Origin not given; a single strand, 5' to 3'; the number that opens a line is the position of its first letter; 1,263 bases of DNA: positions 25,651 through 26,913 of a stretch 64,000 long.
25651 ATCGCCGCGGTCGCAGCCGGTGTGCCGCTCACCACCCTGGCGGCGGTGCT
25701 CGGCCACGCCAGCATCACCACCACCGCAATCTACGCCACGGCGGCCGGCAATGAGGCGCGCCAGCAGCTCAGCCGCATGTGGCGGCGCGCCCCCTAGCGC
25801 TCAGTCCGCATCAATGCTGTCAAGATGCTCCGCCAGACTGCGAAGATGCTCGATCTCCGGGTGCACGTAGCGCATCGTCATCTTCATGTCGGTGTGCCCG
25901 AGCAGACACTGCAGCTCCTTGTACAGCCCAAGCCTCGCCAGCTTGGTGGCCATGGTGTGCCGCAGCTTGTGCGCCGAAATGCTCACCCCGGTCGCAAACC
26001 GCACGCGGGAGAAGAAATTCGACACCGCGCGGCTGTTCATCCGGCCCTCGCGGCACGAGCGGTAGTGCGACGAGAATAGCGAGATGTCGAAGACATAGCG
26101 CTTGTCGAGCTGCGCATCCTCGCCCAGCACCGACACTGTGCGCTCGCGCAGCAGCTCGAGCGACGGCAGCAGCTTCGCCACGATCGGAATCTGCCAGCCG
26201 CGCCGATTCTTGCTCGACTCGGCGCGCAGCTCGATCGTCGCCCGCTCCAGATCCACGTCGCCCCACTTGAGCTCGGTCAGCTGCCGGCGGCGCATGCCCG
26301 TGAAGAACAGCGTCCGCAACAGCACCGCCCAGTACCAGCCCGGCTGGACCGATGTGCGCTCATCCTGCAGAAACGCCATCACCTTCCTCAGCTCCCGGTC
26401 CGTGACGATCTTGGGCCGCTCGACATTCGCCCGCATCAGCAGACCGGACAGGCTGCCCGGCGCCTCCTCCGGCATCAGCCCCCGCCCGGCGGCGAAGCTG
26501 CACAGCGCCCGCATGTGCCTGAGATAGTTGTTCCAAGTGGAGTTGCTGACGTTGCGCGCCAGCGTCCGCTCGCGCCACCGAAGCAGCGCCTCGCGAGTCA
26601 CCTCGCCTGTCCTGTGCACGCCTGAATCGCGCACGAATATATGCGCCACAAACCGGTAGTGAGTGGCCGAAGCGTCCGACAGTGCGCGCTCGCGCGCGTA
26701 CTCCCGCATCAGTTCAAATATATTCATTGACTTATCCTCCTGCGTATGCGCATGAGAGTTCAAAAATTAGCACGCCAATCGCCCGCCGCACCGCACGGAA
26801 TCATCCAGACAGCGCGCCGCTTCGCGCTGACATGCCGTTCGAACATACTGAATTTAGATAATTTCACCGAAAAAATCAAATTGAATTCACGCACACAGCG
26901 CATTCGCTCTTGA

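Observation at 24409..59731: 35.3-kb ICE-like island precisely delimited by a perfect 22-bp direct repeat between sixA and metZ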

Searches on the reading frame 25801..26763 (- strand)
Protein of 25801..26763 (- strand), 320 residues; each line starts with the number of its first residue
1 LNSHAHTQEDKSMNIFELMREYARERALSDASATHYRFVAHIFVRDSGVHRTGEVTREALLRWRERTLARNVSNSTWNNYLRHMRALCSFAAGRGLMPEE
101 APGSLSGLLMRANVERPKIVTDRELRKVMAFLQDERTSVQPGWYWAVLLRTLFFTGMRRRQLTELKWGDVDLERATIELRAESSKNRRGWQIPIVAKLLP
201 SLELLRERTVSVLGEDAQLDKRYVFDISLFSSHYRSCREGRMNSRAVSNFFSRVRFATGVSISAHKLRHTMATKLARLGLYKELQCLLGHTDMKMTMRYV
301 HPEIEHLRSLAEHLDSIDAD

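Call 7: search_protein_families(library=pfam, proteins=[window:25801-26763:-])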
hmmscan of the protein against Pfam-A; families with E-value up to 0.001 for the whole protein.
window:25801-26763:- (320 aa): 1 family
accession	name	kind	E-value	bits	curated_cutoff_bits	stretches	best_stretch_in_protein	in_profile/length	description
PF00589.27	Phage_integrase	-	1.7e-24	87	27.1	1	120-303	3-169/172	Phage integrase family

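Call 13: search_protein_families(library=ncbifam, proteins=[window:25801-26763:-])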
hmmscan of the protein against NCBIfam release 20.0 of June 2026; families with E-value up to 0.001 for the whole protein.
window:25801-26763:- (320 aa): 10 families
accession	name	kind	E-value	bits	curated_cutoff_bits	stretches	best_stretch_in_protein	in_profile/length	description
NF040815.2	recomb_XerA_Arch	equivalog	1.1e-23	84.2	220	1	23-309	7-261/263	site-specific tyrosine recombinase/integron integrase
TIGR02224.1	recomb_XerC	equivalog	1.8e-20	73.5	335.15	1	25-310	10-285/295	tyrosine recombinase XerC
TIGR02225.1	recomb_XerD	equivalog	6.8e-20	71.6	329.6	1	21-313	6-285/290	site-specific tyrosine recombinase XerD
NF001399.0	PRK00283.1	subfamily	2e-16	60.1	279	1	14-312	8-293/300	tyrosine recombinase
NF002331.0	PRK01287.1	subfamily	1.6e-14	53.7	371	1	118-312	140-322/365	site-specific tyrosine recombinase XerC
TIGR02249.1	integrase_gron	subfamily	1.5e-12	47.5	265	2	223-302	216-300/315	integron integrase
NF003462.0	PRK05084.1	equivalog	8.7e-11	41.1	267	1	152-310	204-352/360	tyrosine recombinase XerS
NF011946.0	PRK15417.1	equivalog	1.4e-07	31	435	1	235-301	243-314/337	integron integrase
NF041502.1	integrase_1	equivalog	2.7e-06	26.4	350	0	258-313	315-371/484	site-specific integrase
NF007371.0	PRK09871.1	subfamily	9.2e-06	25.3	222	0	261-316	132-188/198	tyrosine-type DNA invertase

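Call 27: find_homologous_proteins(query=window:25801-26763:-, max_evalue=1e-10)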
Query window:25801-26763:- (320 aa): 51 proteins with E <= 1e-10 among 4739 candidates.
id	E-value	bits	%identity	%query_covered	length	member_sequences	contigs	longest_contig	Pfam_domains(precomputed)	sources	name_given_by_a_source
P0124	8.9e-201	684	100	96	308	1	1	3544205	PF00589.28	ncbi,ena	-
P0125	1.5e-130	453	66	96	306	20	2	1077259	PF00589.28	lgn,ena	-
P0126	5.5e-130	452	67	96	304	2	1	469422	PF00589.28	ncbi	-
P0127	2.0e-123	430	63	96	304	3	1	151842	PF00589.28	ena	-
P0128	1.5e-122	427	65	96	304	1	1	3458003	PF00589.28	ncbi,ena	-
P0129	3.3e-121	423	64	96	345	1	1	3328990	PF00589.28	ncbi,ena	-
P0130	3.8e-119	416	61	96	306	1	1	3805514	PF00589.28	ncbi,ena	-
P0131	8.1e-111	389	58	95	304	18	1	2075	PF13495.13,PF00589.28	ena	-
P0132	1.2e-110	388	61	95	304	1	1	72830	PF00589.28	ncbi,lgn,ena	-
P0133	1.2e-109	385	58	95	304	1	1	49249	PF13495.13,PF00589.28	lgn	-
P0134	1.1e-108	382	57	96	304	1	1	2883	PF00589.28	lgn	-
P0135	1.1e-103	365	56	95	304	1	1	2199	PF00589.28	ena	-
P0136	3.7e-103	364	54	95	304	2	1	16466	PF00589.28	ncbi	-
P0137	1.4e-101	358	54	95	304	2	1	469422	PF00589.28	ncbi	-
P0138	3.3e-100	354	53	95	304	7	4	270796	PF00589.28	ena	-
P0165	2.7e-47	180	36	94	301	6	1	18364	PF00589.28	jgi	jgi:integrase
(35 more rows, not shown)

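Call 28: find_encoding_contigs(protein=P0130, flank=10000, max_places=3)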
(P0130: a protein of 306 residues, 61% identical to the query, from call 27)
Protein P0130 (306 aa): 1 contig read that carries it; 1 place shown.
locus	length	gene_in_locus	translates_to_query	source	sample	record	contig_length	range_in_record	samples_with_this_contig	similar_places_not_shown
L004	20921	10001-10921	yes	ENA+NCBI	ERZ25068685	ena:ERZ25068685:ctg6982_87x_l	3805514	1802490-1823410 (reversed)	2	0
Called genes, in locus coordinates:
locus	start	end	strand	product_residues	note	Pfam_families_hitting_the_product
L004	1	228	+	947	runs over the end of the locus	PF11130:TraC_F_IV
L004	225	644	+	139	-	PF07511:DUF1525 (weak)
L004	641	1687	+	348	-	PF06834:TraU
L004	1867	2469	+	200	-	PF03741:TerC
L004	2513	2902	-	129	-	-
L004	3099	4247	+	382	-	PF00005:ABC_tran, PF08402:TOBE_2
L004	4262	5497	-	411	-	PF00202:Aminotran_3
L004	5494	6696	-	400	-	PF01546:Peptidase_M20, PF07687:M20_dimer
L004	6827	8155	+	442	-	-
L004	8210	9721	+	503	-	PF07916:TraG_N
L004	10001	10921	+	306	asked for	PF00589:Phage_integrase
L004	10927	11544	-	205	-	PF00589:Phage_integrase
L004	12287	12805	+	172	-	PF00300:His_Phos_1 (weak)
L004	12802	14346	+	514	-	PF02541:Ppx-GppA, PF21447:Ppx-GppA_III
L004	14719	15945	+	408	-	PF00108:Thiolase_N, PF22691:Thiolase_C_1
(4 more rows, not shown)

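Call 29: find_encoding_contigs(protein=P0125, flank=10000, max_places=3)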
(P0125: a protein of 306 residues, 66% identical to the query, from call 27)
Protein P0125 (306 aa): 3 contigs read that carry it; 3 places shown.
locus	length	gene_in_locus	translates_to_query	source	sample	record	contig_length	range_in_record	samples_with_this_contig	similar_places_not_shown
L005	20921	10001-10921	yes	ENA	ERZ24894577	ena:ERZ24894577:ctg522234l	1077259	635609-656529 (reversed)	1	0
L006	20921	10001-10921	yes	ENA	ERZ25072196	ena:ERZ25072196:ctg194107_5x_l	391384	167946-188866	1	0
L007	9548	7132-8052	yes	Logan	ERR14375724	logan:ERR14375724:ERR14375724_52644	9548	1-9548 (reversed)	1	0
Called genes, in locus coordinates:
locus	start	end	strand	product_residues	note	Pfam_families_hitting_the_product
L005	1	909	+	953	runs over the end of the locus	PF11130:TraC_F_IV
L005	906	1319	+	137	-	PF07511:DUF1525 (weak)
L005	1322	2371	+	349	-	PF06834:TraU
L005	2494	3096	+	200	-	PF03741:TerC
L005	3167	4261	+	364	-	PF00005:ABC_tran, PF08402:TOBE_2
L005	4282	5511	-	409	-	PF00202:Aminotran_3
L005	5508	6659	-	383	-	PF01546:Peptidase_M20, PF07687:M20_dimer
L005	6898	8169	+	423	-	-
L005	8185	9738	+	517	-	PF07916:TraG_N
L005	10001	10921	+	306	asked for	PF00589:Phage_integrase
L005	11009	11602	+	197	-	-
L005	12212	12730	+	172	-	PF00300:His_Phos_1 (weak)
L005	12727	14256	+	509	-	PF02541:Ppx-GppA, PF21447:Ppx-GppA_III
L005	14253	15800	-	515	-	PF01019:G_glu_transpept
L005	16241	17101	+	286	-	PF00561:Abhydrolase_1, PF12146:Hydrolase_4, PF12697:Abhydrolase_6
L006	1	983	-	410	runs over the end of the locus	PF03594:BenE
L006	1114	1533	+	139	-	-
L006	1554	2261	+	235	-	PF01385:OrfB_IS605, PF07282:Cas12f1-like_TNB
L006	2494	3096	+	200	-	PF03741:TerC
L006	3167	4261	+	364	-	PF00005:ABC_tran, PF08402:TOBE_2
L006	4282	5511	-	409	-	PF00202:Aminotran_3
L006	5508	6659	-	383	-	PF01546:Peptidase_M20, PF07687:M20_dimer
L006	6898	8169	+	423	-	-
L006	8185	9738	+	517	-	PF07916:TraG_N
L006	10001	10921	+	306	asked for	PF00589:Phage_integrase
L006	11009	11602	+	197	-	-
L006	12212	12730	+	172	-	PF00300:His_Phos_1 (weak)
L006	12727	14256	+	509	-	PF02541:Ppx-GppA, PF21447:Ppx-GppA_III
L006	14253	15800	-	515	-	PF01019:G_glu_transpept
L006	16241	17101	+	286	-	PF00561:Abhydrolase_1, PF12146:Hydrolase_4, PF12697:Abhydrolase_6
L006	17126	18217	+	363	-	PF08240:ADH_N, PF16912:Glu_dehyd_C, PF00107:ADH_zinc_N, PF13602:ADH_zinc_N_2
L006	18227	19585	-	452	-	PF02878:PGM_PMM_I, PF02879:PGM_PMM_II, PF02880:PGM_PMM_III, PF00408:PGM_PMM_IV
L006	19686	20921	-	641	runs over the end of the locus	PF06480:FtsH_ext, PF00004:AAA, PF17862:AAA_lid_3, PF01434:Peptidase_M41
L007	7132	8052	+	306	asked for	PF00589:Phage_integrase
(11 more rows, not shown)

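Call 30: find_encoding_contigs(protein=P0165, flank=10000, max_places=3)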
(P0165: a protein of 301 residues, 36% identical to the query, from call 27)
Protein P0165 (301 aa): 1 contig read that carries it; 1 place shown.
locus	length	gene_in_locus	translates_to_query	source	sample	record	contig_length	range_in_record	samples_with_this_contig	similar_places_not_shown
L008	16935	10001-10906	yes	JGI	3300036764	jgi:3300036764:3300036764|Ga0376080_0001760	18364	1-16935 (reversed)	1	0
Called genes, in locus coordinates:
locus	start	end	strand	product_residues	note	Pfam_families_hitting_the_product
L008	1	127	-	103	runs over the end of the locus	-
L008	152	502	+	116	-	PF13560:HTH_31 (weak), PF12844:HTH_19 (weak), PF01381:HTH_3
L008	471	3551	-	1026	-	PF01443:Viral_helicase1 (faint), PF13086:AAA_11 (weak), PF13245:AAA_19 (faint), PF13604:AAA_30 (faint), PF13087:AAA_12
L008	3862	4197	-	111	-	PF13744:HTH_37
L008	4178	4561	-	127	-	PF05973:Gp49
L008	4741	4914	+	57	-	-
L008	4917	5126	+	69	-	-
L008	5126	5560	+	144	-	-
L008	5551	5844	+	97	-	-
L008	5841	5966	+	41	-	-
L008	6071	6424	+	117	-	-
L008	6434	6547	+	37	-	-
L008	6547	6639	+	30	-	-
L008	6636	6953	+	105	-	-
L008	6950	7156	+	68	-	-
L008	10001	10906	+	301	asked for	PF00589:Phage_integrase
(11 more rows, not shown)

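Call 49: search_solved_structures(query=window:25801-26763:-, max_evalue=0.001, show_alignments=1)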
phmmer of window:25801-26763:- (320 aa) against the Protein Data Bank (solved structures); distinct sequences matched with E-value up to 0.001: 9.
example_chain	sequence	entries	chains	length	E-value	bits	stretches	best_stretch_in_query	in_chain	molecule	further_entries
4a8e_A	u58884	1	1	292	8.9e-07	32.3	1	117-312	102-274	PROBABLE TYROSINE RECOMBINASE XERC-LIKE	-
5hxy_A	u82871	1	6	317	1.9e-06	31.2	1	148-310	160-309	Tyrosine recombinase XerA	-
6en0_A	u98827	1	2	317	4.4e-06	30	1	240-313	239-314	Int protein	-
6emy_A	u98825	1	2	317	8.2e-06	29.1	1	240-313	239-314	Int protein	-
5dcf_A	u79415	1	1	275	1e-05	28.8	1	148-312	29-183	Tyrosine recombinase XerD,DNA translocase FtsK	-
6emz_A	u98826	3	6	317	1.1e-05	28.6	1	240-313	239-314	Int protein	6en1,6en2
1a0p_A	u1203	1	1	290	1.5e-05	28.2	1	147-310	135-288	SITE-SPECIFIC RECOMBINASE XERD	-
9i5v_14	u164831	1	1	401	3.1e-05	27.2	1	21-310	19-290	Ribosome-associated translation inhibitor RaiA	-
2a3v_A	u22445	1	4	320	0.00021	24.4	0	238-301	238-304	site-specific recombinase IntI4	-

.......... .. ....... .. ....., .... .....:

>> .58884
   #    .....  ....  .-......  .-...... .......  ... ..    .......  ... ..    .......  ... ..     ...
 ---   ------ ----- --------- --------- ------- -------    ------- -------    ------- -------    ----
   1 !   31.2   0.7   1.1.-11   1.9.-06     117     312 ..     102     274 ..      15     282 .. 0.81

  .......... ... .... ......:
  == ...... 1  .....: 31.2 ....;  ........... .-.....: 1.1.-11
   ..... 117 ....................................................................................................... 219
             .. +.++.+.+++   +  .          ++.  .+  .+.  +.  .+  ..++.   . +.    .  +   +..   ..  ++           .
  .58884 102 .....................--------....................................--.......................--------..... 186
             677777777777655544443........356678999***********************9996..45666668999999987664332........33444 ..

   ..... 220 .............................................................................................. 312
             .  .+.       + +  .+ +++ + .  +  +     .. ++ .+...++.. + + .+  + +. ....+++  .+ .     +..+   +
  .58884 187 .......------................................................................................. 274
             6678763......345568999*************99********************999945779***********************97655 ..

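Call 78: search_protein_representatives(protein=window:25801-26724:-)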
Query: 307 residues. Proteins with E-value up to 0.001 (for the whole library): 16444; up to 1e-10: 527; up to 1e-30: 139. The best 150 are listed.
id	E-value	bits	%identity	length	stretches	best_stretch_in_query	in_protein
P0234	1.8e-77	277.5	44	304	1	3-304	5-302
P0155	5.7e-75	269.2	45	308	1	2-301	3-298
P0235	2.7e-74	267.0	42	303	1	2-303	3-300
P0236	1.3e-59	218.9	41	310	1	5-297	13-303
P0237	4.0e-59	217.2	36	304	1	5-305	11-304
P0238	5.3e-59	216.8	37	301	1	6-305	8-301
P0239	7.0e-57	209.9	41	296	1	2-302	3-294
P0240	8.5e-55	203.0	40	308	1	2-301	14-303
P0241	3.6e-54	201.0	42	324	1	5-305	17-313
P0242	1.4e-53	199.0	41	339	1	4-303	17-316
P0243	3.9e-53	197.6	36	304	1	4-299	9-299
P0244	9.2e-53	196.3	40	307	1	2-299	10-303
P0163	1.0e-51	192.9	42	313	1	5-294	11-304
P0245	3.1e-51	191.3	36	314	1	5-301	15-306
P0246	3.4e-51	191.2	39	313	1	12-298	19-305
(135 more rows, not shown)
